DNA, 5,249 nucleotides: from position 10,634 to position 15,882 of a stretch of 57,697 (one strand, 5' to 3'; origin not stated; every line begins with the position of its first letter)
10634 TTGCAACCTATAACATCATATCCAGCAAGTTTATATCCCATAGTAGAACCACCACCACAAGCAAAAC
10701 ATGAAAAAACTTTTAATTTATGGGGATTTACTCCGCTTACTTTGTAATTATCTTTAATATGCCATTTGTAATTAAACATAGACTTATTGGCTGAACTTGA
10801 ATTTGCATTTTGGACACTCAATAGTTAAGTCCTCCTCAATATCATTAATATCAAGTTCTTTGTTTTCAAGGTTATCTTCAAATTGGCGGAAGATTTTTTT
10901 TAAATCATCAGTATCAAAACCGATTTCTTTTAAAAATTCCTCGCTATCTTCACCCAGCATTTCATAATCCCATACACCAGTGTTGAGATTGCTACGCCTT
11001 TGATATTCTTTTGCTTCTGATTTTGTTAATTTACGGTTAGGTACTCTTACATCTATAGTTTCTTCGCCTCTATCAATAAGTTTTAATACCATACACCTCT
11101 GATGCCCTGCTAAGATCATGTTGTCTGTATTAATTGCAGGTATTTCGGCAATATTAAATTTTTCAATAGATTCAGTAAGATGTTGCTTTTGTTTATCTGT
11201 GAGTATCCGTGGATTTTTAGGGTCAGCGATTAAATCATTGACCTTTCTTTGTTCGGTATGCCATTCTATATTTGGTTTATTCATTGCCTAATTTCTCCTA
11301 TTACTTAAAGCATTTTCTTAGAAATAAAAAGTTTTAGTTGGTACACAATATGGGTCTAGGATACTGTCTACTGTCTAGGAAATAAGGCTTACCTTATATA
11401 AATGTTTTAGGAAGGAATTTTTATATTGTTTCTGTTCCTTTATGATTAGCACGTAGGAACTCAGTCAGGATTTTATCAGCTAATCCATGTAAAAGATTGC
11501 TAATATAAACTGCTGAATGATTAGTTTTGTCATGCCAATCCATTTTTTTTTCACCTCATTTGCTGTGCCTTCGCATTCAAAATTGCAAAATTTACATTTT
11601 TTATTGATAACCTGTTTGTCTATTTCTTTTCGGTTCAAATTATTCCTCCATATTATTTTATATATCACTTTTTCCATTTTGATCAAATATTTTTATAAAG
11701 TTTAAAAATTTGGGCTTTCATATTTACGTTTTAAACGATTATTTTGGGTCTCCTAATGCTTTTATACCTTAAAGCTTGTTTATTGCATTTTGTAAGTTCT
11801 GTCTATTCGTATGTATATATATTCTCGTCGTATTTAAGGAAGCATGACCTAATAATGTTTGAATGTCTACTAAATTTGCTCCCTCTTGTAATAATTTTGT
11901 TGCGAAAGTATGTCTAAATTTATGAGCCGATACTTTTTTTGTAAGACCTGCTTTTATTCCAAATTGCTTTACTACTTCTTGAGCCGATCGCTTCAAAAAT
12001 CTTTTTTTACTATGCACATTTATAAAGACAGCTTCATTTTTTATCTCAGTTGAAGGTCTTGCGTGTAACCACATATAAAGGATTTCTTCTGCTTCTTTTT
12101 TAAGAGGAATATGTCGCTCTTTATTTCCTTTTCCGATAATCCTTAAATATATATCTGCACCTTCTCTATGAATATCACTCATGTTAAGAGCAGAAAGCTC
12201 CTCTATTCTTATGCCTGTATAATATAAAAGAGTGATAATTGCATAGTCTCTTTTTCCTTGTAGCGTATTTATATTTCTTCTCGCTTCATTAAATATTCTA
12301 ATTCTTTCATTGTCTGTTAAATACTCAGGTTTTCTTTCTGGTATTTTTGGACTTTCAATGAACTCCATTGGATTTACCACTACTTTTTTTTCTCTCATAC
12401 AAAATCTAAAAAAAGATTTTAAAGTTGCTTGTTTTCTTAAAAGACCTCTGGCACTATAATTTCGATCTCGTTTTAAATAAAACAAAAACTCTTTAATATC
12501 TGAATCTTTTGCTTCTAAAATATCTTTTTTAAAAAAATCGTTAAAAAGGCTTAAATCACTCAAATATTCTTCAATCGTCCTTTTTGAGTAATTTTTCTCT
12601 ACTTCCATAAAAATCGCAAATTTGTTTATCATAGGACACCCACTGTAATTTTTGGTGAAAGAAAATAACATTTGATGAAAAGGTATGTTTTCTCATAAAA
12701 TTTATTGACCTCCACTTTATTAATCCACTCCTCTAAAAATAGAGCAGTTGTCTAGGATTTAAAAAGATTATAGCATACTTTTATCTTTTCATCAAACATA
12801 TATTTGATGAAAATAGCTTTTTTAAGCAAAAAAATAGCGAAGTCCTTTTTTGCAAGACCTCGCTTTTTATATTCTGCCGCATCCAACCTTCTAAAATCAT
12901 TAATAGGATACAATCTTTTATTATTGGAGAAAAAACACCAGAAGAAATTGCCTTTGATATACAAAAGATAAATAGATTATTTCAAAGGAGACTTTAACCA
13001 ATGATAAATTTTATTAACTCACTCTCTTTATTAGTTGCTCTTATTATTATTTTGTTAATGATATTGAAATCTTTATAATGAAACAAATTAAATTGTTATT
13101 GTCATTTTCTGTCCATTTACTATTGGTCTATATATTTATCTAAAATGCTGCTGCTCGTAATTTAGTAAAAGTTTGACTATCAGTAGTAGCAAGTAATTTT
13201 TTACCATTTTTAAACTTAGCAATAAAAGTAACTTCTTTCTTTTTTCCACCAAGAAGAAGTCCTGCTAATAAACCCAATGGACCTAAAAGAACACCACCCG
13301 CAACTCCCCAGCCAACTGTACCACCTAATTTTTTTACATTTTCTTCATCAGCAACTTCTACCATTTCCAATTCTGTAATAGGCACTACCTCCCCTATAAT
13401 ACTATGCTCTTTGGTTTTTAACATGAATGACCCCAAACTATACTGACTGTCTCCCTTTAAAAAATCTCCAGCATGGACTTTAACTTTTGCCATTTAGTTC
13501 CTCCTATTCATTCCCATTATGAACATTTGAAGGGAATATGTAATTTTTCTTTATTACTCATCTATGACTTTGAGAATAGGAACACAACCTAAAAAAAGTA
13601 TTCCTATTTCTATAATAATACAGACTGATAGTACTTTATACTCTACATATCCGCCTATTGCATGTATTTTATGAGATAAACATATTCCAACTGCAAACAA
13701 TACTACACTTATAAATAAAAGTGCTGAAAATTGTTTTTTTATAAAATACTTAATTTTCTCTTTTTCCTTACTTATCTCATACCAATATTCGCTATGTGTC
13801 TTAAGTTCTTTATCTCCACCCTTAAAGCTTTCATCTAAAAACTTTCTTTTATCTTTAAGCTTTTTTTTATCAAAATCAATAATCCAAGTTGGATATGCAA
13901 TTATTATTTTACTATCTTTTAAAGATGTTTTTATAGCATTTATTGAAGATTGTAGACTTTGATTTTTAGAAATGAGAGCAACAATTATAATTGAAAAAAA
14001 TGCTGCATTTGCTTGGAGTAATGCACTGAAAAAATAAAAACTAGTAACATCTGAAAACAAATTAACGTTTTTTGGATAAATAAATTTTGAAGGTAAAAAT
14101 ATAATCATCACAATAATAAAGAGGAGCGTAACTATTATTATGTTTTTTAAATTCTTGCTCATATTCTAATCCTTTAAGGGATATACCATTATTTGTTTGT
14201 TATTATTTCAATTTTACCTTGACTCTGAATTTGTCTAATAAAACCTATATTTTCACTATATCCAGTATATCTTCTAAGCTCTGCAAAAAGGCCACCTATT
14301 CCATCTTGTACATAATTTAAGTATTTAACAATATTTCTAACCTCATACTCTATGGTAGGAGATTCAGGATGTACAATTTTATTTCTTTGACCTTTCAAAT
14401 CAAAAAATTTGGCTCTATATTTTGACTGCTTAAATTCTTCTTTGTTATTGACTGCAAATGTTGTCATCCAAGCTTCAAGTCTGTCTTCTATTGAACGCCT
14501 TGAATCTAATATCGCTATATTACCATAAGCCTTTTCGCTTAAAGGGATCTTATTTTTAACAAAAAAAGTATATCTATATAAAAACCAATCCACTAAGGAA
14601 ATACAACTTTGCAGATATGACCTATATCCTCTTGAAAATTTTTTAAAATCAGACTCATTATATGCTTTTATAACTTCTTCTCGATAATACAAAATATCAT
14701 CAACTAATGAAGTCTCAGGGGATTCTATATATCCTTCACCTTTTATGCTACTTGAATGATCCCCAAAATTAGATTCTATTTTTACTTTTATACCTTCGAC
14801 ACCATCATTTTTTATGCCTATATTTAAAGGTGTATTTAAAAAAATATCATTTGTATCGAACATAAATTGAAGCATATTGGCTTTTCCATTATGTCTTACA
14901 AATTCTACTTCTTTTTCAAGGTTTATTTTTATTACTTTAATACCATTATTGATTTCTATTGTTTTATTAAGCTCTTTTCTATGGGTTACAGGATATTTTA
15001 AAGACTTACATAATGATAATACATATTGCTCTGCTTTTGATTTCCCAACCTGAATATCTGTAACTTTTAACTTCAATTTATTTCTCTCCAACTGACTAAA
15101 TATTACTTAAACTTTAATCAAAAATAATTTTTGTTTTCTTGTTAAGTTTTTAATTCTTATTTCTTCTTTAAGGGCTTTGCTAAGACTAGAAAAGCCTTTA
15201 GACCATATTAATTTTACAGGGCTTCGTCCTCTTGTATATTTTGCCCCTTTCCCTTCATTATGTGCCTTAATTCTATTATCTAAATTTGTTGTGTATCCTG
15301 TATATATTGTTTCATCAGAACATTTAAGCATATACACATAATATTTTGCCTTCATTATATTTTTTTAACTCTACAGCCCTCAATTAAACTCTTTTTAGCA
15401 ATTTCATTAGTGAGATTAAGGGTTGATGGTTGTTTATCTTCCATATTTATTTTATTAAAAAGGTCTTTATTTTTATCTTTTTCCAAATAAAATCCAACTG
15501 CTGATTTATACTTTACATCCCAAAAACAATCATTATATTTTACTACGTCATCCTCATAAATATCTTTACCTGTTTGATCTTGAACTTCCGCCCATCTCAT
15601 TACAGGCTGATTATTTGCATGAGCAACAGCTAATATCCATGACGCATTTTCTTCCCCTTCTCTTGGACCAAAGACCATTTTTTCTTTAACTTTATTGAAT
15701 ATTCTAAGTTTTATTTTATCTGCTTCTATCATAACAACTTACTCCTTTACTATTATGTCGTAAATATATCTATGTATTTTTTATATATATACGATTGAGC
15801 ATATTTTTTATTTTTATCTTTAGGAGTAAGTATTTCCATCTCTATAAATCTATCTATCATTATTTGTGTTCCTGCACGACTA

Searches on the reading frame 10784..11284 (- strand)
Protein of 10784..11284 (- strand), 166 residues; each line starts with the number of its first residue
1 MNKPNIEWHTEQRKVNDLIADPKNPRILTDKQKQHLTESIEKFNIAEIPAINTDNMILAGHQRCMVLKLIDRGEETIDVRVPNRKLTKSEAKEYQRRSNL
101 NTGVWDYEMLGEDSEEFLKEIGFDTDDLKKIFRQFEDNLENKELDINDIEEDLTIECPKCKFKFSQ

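Call 26: search_protein_families(library=pfam, max_evalue=0.01, proteins=[window:10784-11284:-])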
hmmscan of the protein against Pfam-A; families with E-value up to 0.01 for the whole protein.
window:10784-11284:- (166 aa): 0 families

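Call 56: search_protein_families(library=phrogs, max_evalue=0.01, proteins=[window:10784-11284:-])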
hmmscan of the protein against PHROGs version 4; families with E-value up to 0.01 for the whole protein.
window:10784-11284:- (166 aa): 10 families
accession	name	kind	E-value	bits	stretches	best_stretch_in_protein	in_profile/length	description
phrog_498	-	other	8.2e-22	78.5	1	7-154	32-181/633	DNA methyltransferase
phrog_620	-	DNA, RNA and nucleotide metabolism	2.8e-20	74.3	1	6-165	5-176/217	ParB-like partition protein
phrog_9353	-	unknown function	1.6e-14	55.4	1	22-151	23-157/245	-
phrog_940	-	DNA, RNA and nucleotide metabolism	1.5e-10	41.9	1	9-138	5-132/388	nuclease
phrog_15396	-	DNA, RNA and nucleotide metabolism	2.2e-06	28.7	1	15-137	9-136/258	ParB-like partition nuclease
phrog_8071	-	DNA, RNA and nucleotide metabolism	2.5e-06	28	1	7-147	4-143/389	ParB-like partition protein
phrog_723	-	DNA, RNA and nucleotide metabolism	2.7e-05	25.1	1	5-150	8-161/223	ParB-like partition protein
phrog_5475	-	unknown function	0.00012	22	1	15-68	8-60/458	-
phrog_930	-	DNA, RNA and nucleotide metabolism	0.00099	20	1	9-135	6-136/223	ParB-like partition protein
phrog_18056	-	DNA, RNA and nucleotide metabolism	0.0028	17.6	1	11-80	4-72/387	ParB-like partition nuclease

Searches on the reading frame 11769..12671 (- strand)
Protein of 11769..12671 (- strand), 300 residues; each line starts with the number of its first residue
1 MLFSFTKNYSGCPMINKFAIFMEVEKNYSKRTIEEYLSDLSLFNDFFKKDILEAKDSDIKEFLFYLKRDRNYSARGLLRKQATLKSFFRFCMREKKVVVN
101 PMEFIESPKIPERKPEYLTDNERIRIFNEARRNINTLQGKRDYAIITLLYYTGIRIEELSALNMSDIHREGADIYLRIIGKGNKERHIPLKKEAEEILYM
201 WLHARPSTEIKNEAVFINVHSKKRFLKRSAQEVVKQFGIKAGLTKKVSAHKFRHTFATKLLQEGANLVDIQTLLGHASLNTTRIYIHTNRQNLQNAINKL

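Call 9: search_protein_families(library=phrogs, proteins=[window:11769-12671:-])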
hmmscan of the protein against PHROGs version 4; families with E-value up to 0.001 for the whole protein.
window:11769-12671:- (300 aa): 6 families
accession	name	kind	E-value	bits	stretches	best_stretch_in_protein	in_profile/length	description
phrog_1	-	integration and excision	4e-49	169.4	1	25-300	178-447/611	integrase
phrog_216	-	integration and excision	3.2e-42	145.7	1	80-299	18-235/301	integrase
phrog_7269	-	integration and excision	3.9e-13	50.1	1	238-298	19-79/89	integrase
phrog_7685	-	integration and excision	4.5e-13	50.3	1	183-299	126-234/240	integrase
phrog_5830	-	integration and excision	4e-08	33.8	1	21-192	12-180/318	integrase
phrog_23271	-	unknown function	0.00019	22.3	1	246-288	8-50/67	-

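Call 81: search_dna_similar(query=window:11769-12671:-, collection=phages, mode=protein, max_rows=12)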
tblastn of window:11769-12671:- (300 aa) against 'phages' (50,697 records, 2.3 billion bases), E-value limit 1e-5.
Records with a match: 1168; places in all: 1210; records where one place covers at least 80% of the query: 567.
Best place of each record, by identity: <60% 1168.
By first word of the organism name: Mycobacterium 430; Gordonia 185; Streptococcus 100; Bacteriophage 80; Arthrobacter 49; Bacillus 28; Salmonella 19; Klebsiella 18; Listeria 16; Escherichia 15; and 65 more.
By host as written in the record: Mycobacterium smegmatis mc2 155 282; Gordonia terrae 3612 153; - 119; Mycobacterium smegmatis mc#155 48; Mycobacterium smegmatis mc2155 28; Arthrobacter globiformis NRRL B-2979 SEA 20; Listeria monocytogenes 16; Arthrobacter globiformis B-2979 15; and 294 more.
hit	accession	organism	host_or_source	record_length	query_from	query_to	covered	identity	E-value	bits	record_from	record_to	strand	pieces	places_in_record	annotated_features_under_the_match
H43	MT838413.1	Bacteriophage sp.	human fecal samples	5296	14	297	95%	35.1%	4e-42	160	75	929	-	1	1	record has no annotation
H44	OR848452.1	Listeria phage LM 4-14-1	Listeria monocytogenes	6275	14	296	94%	34.6%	5e-43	162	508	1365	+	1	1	record has no annotation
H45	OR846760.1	Listeria phage LM 4-11-1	Listeria monocytogenes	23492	14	296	94%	34.6%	6e-43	162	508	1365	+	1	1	record has no annotation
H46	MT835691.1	Bacteriophage sp.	human fecal samples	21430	14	297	95%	34.2%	1e-37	147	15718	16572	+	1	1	record has no annotation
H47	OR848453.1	Listeria phage LM 4-14-1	Listeria monocytogenes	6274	14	296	94%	34.2%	2e-42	160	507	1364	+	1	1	record has no annotation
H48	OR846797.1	Listeria phage LM 4-11-1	Listeria monocytogenes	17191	14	296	94%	34.2%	2e-42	160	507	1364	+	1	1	record has no annotation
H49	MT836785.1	Bacteriophage sp.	human fecal samples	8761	14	297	95%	34.0%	2e-40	155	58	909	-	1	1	record has no annotation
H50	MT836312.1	Bacteriophage sp.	human fecal samples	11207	14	297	95%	33.6%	1e-39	153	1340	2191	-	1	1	record has no annotation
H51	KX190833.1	Bacillus phage vB_BtS_BMBtp14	Bacillus thuringiensis BGSC 4AJ1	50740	23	300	93%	33.9%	5e-26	113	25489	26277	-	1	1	integrase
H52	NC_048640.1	Bacillus phage vB_BtS_BMBtp14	Bacillus thuringiensis BGSC 4AJ1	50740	23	300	93%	33.9%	5e-26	113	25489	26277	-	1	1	tyrosine-type recombinase/integrase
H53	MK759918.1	Bacillus phage vB_BtS_B83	Bacillus thuringiensis VKM B-83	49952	17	300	95%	33.1%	9e-27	115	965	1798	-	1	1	XerC/XerD site-specific recombinase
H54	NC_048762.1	Bacillus phage vB_BtS_B83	Bacillus thuringiensis VKM B-83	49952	17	300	95%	33.1%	9e-27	115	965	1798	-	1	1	tyrosine-type recombinase/integrase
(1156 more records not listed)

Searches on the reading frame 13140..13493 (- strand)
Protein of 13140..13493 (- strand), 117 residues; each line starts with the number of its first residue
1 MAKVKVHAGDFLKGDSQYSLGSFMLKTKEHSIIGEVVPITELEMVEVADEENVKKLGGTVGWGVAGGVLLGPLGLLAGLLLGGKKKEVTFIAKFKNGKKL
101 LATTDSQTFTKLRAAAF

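Call 27: search_protein_families(library=pfam, max_evalue=0.01, proteins=[window:13140-13493:-])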
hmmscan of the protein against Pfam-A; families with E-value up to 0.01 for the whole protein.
window:13140-13493:- (117 aa): 0 families

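Call 56: search_protein_families(library=phrogs, max_evalue=0.01, proteins=[window:13140-13493:-])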
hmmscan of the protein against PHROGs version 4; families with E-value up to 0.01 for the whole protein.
window:13140-13493:- (117 aa): 3 families
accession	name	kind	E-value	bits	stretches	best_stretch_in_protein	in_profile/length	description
phrog_12025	-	unknown function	8.1e-16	59.6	1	1-116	1-122/193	-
phrog_20920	-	unknown function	4.8e-13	50.6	1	1-112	2-110/115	-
phrog_888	-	unknown function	0.00054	20.8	1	33-95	112-175/271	-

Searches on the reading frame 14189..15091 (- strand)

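Call 9: search_protein_families(library=phrogs, proteins=[window:14189-15091:-])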
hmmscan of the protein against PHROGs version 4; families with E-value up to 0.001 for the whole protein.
window:14189-15091:- (300 aa): 0 families

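Call 27: search_protein_families(library=pfam, max_evalue=0.01, proteins=[window:14189-15091:-])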
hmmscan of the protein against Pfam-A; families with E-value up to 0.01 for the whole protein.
window:14189-15091:- (300 aa): 1 family
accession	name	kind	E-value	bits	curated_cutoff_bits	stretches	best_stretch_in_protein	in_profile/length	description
PF18735.6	HEPN_RiboL-PSP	-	0.0041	17.5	28.4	1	138-263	53-180/191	RiboL-PSP-HEPN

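Call 93: search_protein_families(library=padloc, max_evalue=0.001, proteins=[window:14189-15091:-])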
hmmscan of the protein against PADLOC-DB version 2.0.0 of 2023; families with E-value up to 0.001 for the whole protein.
window:14189-15091:- (300 aa): 0 families

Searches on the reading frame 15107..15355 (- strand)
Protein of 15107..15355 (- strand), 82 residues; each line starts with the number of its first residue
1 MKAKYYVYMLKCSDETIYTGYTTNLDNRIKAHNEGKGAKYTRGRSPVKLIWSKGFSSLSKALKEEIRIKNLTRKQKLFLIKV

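Call 27: search_protein_families(library=pfam, max_evalue=0.01, proteins=[window:15107-15355:-])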
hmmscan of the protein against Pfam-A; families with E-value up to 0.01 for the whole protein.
window:15107-15355:- (82 aa): 1 family
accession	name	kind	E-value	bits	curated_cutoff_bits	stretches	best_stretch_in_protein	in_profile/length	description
PF01541.30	GIY-YIG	-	1.9e-20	73.4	22.6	1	4-76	1-76/78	GIY-YIG catalytic domain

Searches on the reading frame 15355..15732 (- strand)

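Call 27: search_protein_families(library=pfam, max_evalue=0.01, proteins=[window:15355-15732:-])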
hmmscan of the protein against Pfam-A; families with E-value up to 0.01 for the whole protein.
window:15355-15732:- (125 aa): 1 family
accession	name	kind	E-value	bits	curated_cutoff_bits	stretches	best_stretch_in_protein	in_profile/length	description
PF09643.15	YopX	-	0.00011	22.6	22.4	1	37-95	48-107/128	YopX protein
